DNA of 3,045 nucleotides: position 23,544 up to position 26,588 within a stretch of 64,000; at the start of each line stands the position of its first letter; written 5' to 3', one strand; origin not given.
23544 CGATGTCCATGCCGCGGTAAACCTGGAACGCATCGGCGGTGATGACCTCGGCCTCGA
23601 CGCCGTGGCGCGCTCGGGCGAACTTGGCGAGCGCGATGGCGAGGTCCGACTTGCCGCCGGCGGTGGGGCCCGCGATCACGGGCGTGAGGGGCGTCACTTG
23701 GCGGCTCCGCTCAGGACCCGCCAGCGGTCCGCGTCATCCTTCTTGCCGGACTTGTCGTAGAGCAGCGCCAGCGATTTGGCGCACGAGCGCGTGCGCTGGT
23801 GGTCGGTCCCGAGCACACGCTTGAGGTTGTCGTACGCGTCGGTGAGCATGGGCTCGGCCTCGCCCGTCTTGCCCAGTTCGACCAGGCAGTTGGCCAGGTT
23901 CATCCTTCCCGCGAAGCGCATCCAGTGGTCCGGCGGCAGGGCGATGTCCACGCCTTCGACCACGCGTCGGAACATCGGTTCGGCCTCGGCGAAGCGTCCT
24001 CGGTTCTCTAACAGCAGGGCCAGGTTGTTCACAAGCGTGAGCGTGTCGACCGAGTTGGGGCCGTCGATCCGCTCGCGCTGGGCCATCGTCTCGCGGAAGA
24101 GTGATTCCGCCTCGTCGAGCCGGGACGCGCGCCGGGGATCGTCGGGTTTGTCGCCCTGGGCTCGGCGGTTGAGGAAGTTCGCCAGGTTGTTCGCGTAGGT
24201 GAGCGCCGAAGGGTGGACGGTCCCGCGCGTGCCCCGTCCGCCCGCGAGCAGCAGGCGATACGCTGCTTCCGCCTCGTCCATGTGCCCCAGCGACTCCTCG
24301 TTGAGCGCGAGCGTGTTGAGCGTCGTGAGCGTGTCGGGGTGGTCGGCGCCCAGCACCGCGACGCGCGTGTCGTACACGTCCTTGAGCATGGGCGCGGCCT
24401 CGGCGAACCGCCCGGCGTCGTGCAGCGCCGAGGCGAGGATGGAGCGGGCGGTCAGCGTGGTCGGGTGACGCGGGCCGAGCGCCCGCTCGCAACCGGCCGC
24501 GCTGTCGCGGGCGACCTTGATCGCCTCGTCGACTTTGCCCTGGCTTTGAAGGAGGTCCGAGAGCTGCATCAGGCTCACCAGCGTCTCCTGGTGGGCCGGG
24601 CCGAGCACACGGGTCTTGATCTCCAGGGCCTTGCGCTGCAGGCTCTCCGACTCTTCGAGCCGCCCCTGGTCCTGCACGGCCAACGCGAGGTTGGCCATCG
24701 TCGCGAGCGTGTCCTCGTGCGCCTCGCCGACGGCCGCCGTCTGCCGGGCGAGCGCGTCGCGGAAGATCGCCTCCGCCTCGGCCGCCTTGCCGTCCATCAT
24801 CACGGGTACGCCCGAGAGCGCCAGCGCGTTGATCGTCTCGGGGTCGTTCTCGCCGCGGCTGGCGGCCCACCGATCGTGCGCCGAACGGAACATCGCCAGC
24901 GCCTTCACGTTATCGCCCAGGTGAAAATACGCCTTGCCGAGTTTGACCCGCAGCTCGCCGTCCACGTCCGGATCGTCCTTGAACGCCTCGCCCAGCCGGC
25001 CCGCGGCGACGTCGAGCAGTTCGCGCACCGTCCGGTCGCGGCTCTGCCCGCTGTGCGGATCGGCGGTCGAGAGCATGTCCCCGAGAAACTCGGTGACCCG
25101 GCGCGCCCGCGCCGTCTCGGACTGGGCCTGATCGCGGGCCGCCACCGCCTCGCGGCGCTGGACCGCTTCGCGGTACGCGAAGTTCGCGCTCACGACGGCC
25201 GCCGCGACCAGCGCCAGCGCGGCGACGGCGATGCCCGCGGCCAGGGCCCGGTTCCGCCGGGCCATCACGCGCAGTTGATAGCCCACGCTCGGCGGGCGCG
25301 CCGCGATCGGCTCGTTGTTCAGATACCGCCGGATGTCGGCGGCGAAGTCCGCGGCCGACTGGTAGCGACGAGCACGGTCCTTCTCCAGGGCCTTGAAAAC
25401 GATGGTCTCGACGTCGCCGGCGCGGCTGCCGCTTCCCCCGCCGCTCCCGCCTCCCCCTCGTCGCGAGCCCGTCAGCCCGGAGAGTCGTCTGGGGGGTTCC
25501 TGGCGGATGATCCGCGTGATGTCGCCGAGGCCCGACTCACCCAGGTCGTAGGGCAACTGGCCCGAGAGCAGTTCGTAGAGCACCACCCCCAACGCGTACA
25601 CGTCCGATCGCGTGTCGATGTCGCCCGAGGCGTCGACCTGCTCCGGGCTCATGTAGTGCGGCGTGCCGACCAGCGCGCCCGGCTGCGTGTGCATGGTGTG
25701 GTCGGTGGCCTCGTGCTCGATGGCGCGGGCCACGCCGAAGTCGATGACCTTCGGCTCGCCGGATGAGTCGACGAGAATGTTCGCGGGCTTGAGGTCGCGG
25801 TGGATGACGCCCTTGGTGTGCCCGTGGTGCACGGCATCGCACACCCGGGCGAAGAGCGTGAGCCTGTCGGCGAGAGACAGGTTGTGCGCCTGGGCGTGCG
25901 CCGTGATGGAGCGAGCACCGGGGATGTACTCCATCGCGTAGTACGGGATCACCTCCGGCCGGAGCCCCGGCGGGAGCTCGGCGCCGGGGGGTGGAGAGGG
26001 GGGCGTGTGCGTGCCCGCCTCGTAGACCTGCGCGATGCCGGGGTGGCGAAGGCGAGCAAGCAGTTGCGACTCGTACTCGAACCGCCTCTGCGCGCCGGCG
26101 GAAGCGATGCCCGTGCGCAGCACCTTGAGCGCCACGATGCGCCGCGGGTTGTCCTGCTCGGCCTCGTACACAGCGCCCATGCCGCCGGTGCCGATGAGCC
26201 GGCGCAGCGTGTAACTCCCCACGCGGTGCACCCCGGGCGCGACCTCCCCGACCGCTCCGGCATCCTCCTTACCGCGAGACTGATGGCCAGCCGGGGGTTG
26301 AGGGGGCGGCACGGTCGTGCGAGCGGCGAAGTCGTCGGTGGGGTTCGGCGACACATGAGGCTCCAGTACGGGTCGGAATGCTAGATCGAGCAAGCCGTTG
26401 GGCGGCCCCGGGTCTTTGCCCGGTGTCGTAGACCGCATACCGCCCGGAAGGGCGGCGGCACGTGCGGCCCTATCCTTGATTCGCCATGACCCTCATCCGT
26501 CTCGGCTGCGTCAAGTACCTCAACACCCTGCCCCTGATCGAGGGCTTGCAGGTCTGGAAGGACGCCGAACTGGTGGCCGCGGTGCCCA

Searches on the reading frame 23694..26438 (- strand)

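Call 63: search_protein_families(library=pfam, proteins=[window:23694-26438:-], max_evalue=0.0001)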
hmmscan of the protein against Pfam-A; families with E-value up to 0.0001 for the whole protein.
window:23694-26438:- (914 aa): 14 families
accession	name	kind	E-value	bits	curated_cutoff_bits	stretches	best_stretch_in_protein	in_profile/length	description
PF13424.12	TPR_12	-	3.1e-59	197.5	30.1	7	579-650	3-75/77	Tetratricopeptide repeat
PF13374.12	TPR_10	-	9.1e-53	175.3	27.5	4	577-618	1-42/42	Tetratricopeptide repeat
PF00069.31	Pkinase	-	1.7e-41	142.8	31.7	1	76-299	1-199/263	Protein kinase domain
PF07714.23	PK_Tyr_Ser-Thr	-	1.3e-25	90.7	23.1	1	78-298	3-206/258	Protein tyrosine and serine/threonine kinase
PF24885.1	TPR_NPHP3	-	2e-19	70.4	100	1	801-906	100-205/239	Nephrocystin-3 TPR domain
PF17874.7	TPR_MalT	-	6.3e-14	52.4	45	2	495-642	41-183/336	MalT-like TPR region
PF13181.12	TPR_8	-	7.3e-13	48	25.7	0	581-608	4-31/34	Tetratricopeptide repeat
PF13176.12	TPR_7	-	1.9e-11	43.5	27.9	0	804-827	3-26/36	Tetratricopeptide repeat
PF07719.23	TPR_2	-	6.7e-11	41.9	27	0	804-827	5-28/34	Tetratricopeptide repeat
PF00515.34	TPR_1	-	1.4e-10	40.9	27.8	0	804-828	5-29/34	Tetratricopeptide repeat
PF14559.12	TPR_19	-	3.5e-10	40.5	25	0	478-518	10-49/68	Tetratricopeptide repeat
PF13428.12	TPR_14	-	9.1e-10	38.7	23.5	0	806-828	7-29/44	Tetratricopeptide repeat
PF03109.22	ABC1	-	9.3e-07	28.7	22.9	1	169-249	147-226/244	ABC1 atypical kinase-like domain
PF07721.20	TPR_4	-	4.1e-06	27.3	27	0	664-685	3-24/26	Tetratricopeptide repeat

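Call 64: search_protein_families(library=ncbifam, proteins=[window:23694-26438:-], max_evalue=0.001)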
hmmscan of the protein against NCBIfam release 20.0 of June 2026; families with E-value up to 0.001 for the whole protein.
window:23694-26438:- (914 aa): 16 families
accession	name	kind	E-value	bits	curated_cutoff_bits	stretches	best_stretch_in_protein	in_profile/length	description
NF033483.0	PknB_PASTA_kin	equivalog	3.1e-70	237.8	450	1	75-381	8-277/563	Stk1 family PASTA domain-containing Ser/Thr kinase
NF040586.1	FxSxx_TPR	equivalog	4e-60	204.2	300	2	495-760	429-696/830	FxSxx-COOH system tetratricopeptide repeat protein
NF052427.1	StpK7MSMEG_1200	equivalog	1.2e-42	146.2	900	2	185-442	103-339/601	serine/threonine protein kinase StpK7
NF009651.0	PRK13184.1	equivalog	7.2e-36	123.5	839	1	74-297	2-231/932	serine/threonine-protein kinase PknD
NF047741.1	antiphage_MADS6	equivalog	1e-35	123.4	460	2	174-377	281-465/612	methylation-associated defense system protein kinase MAD6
TIGR03903.1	TOMM_kin_cyc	equivalog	1.3e-28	99.5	705.75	1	101-294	5-186/1267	TOMM system kinase/cyclase fusion protein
NF053615.1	SerThrKinAfsKStmc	equivalog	1.4e-21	76.9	1300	1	71-315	10-230/809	protein serine/threonine kinase AfsK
NF038150.1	lanthi_synth_IV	equivalog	1.7e-18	66.4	650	1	181-299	287-398/851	class IV lanthionine synthetase LanL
NF033442.0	BREX_PglW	equivalog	1.1e-16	59.8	990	1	71-296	201-427/1391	BREX system serine/threonine kinase PglW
NF043056.1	T4SS_LegK1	equivalog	4.7e-15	55.2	550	1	183-290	181-283/516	Dot/Icm T4SS effector kinase LegK1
NF038151.1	lanthi_synth_III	equivalog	1.2e-09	37.1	575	1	191-291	337-423/833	class III lanthionine synthetase LanKC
NF058632.1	SerThrKinPrkT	equivalog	1.9e-07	30.4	280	1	162-235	92-163/322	serine/threonine protein kinase PrkT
NF002475.0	PRK01723.1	equivalog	4.4e-06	25.9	142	1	169-237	126-190/241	3-deoxy-D-manno-octulosonic acid kinase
TIGR03724.2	arch_bud32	equivalog_domain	3.2e-05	23.5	125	1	169-243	72-140/193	KEOPS complex kinase/ATPase Bud32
NF011464.0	PRK14879.1-7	equivalog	0.00032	20.5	246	1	168-239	84-151/221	Kae1-associated kinase Bud32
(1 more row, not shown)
